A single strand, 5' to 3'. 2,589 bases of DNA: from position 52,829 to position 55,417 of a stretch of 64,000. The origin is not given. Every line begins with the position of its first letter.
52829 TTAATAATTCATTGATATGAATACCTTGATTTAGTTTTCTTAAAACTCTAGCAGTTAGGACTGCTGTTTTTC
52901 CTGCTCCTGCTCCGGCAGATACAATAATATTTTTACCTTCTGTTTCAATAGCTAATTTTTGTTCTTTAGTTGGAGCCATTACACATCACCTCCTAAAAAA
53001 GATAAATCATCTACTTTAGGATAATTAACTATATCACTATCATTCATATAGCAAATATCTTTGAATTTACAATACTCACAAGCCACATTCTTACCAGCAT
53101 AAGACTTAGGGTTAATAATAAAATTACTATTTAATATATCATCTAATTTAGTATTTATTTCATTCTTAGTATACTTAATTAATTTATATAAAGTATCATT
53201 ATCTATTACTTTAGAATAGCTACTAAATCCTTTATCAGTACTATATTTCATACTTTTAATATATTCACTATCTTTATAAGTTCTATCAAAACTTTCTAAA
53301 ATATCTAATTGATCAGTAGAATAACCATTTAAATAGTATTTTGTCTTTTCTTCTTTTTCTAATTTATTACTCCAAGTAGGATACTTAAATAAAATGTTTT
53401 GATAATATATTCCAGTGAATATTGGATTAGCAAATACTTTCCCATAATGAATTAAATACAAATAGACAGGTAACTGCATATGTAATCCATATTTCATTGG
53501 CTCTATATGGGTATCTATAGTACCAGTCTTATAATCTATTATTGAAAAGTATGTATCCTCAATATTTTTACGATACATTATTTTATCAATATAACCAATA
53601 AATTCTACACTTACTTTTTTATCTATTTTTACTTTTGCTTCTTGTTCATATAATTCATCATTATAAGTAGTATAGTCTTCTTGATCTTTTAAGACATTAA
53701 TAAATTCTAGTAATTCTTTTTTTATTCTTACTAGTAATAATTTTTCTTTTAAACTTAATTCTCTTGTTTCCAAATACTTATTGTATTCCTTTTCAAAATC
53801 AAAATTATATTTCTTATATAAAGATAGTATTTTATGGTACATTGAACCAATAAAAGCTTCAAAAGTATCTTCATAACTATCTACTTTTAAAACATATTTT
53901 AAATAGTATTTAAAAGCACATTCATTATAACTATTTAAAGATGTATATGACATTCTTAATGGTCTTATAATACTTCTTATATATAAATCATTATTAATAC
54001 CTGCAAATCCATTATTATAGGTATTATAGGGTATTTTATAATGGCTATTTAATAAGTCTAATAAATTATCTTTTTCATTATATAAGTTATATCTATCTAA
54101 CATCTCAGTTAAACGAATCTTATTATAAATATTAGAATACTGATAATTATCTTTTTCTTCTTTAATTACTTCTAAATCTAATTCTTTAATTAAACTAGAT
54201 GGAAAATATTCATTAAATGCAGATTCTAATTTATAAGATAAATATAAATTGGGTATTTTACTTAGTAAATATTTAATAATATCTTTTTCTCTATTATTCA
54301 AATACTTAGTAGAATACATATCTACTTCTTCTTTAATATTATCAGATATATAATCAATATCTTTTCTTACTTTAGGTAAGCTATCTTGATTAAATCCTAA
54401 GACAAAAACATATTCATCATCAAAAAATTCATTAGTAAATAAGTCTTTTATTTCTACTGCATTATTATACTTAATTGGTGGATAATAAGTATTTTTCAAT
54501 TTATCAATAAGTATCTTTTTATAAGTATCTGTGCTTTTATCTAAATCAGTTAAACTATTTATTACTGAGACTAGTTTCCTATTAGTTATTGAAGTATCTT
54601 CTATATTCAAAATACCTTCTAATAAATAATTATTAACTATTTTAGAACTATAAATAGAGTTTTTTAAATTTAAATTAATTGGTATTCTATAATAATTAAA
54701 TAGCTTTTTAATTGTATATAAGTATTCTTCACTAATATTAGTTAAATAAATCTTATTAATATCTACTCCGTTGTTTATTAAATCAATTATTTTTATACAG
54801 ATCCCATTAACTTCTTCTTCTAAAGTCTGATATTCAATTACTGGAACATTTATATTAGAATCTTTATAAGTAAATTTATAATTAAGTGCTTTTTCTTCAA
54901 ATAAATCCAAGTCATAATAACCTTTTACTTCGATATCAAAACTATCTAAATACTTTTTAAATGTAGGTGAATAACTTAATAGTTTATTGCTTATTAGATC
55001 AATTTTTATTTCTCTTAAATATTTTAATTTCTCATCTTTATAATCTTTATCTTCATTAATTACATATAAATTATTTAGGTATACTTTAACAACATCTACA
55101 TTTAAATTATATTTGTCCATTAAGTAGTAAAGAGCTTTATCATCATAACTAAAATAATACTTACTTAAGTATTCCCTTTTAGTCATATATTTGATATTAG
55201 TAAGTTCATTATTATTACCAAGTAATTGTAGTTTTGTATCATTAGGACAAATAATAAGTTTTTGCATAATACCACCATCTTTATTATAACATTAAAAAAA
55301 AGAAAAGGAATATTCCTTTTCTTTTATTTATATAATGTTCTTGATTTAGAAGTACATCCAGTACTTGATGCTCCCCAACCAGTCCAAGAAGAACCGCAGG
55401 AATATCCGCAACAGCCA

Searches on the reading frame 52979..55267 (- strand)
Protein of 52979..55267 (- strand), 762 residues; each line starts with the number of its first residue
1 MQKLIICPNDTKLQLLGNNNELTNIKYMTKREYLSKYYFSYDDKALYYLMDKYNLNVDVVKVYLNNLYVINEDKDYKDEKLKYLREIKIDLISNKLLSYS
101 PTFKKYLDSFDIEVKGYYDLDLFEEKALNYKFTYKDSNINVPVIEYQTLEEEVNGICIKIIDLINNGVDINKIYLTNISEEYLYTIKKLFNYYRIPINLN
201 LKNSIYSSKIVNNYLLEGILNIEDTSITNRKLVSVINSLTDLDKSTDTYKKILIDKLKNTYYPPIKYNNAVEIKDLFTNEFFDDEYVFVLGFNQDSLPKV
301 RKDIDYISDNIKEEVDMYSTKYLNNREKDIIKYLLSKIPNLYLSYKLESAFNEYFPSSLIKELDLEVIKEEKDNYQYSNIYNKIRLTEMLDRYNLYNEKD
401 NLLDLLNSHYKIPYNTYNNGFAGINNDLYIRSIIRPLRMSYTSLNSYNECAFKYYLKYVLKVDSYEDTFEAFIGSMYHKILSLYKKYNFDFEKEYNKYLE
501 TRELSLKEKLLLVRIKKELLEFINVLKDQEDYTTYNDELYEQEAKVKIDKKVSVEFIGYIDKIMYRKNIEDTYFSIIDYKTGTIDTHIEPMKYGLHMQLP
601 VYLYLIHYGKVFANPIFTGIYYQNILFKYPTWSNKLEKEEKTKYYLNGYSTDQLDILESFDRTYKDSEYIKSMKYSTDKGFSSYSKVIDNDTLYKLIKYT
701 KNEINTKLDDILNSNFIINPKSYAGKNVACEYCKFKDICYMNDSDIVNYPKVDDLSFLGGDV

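Call 7: search_protein_families(library=ncbifam, proteins=[window:52979-55267:-], max_evalue=0.01)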
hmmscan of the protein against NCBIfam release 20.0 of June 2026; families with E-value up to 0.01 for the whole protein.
window:52979-55267:- (762 aa): 2 families
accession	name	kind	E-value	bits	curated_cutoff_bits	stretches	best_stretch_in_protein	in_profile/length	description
TIGR02773.1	addB_Gpos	equivalog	1.3e-21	76.1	903.7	1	543-743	921-1130/1159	helicase-exonuclease AddAB subunit AddB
TIGR02786.1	addB_alphas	equivalog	4.5e-07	28.4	486.5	1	434-599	747-920/1024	double-strand break repair protein AddB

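Call 40: find_encoding_contigs(protein=window:52979-55267:-, flank=5000, max_places=10)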
Protein window:52979-55267:- (762 aa): 2 contigs read that carry it; 2 places shown.
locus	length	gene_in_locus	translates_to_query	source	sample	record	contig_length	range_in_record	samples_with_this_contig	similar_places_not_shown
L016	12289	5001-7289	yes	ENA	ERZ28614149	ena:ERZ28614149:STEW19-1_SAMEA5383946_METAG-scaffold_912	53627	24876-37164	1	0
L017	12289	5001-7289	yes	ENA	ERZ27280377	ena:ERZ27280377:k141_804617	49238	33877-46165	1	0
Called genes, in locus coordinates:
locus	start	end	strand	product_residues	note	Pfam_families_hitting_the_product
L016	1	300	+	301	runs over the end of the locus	PF03690:MYG1_exonuc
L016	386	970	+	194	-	-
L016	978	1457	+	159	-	PF02620:YceD (weak)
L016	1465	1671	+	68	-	PF01783:Ribosomal_L32p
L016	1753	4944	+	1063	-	PF07963:N_methyl (weak)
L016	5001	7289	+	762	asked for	PF12705:PDDEXK_1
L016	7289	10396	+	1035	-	PF00580:UvrD-helicase, PF01443:Viral_helicase1 (faint), PF13245:AAA_19, PF00580:UvrD-helicase, PF13361:UvrD_C, PF13538:UvrD_C_2 (faint)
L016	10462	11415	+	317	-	-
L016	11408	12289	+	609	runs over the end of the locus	-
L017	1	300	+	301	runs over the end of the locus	PF03690:MYG1_exonuc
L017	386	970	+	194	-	-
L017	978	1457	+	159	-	PF02620:YceD (weak)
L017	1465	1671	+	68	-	PF01783:Ribosomal_L32p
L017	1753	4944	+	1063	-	PF07963:N_methyl (weak)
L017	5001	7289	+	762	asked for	PF12705:PDDEXK_1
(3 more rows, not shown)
